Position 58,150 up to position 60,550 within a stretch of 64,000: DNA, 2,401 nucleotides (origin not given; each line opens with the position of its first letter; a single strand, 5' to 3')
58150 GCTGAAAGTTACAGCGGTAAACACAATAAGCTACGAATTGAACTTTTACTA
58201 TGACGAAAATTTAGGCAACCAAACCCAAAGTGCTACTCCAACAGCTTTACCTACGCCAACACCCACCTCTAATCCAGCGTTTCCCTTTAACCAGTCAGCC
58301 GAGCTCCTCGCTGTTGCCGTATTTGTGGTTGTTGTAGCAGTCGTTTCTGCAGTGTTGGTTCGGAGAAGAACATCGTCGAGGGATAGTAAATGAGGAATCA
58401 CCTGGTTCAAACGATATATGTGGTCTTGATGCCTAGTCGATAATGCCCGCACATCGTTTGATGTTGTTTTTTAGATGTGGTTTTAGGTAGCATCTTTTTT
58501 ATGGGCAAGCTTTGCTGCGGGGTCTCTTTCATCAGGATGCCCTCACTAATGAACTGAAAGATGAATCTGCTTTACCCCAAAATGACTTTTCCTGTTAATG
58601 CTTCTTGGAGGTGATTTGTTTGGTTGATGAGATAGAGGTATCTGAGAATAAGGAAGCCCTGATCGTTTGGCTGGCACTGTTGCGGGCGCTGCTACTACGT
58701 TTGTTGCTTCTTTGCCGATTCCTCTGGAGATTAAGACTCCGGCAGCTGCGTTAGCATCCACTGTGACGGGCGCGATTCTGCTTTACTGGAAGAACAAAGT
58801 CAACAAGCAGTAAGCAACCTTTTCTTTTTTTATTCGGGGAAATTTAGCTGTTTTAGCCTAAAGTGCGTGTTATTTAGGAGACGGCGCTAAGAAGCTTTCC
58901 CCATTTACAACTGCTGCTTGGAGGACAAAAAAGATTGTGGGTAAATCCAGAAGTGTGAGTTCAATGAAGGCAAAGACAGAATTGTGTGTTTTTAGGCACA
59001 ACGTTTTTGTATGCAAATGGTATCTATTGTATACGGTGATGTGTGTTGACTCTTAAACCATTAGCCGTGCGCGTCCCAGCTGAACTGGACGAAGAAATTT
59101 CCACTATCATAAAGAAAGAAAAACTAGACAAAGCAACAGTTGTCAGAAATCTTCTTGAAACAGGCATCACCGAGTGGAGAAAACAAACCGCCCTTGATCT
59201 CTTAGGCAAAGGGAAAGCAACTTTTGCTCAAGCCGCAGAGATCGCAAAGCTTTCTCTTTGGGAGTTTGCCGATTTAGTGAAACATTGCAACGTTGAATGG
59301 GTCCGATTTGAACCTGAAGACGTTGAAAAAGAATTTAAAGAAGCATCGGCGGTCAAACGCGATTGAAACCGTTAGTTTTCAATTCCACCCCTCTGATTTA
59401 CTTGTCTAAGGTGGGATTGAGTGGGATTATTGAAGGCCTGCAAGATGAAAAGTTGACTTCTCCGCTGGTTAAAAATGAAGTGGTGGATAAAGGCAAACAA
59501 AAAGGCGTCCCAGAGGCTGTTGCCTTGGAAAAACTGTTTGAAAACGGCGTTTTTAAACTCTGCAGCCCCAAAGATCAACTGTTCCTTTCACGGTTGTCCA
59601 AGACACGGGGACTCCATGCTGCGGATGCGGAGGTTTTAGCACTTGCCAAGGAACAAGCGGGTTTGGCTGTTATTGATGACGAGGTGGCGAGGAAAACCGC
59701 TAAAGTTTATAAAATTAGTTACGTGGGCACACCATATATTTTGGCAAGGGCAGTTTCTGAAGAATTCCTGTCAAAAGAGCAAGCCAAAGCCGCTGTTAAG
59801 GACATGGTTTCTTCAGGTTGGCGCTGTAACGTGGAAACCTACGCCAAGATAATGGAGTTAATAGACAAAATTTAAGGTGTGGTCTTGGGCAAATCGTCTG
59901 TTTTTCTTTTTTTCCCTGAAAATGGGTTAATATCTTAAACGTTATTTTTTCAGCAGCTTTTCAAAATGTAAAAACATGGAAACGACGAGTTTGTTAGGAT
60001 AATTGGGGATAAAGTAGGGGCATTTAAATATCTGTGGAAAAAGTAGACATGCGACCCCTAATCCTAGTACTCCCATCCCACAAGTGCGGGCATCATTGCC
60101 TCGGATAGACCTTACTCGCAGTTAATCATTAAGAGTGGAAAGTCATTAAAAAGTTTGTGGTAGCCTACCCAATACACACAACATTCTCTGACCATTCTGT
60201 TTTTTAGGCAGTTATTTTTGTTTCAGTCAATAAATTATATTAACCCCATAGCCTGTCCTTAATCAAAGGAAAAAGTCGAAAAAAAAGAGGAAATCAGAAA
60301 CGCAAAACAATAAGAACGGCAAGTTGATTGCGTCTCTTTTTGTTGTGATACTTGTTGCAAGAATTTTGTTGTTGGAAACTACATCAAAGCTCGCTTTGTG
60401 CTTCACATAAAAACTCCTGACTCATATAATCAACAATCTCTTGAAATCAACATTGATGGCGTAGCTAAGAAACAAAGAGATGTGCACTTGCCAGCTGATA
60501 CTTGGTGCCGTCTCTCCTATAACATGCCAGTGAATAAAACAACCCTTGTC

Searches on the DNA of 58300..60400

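Call 40: search_rna_families(source=window, start=58300, end=60400, threshold=evalue, max_evalue=1)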
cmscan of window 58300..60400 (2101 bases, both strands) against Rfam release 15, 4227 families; matches with E-value up to 1: 2.
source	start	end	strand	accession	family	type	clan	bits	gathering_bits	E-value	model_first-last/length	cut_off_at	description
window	60049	60121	-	RF02984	DUF3800-X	Gene; sRNA;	-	53.7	38.2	2.5e-10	1-73/73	no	DUF3800-X RNA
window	58588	58717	+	RF02132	HOXB13-AS1_1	Gene; lncRNA;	-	19.3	60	0.34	1-136/136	no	HOXB13 antisense RNA 1 conserved region 1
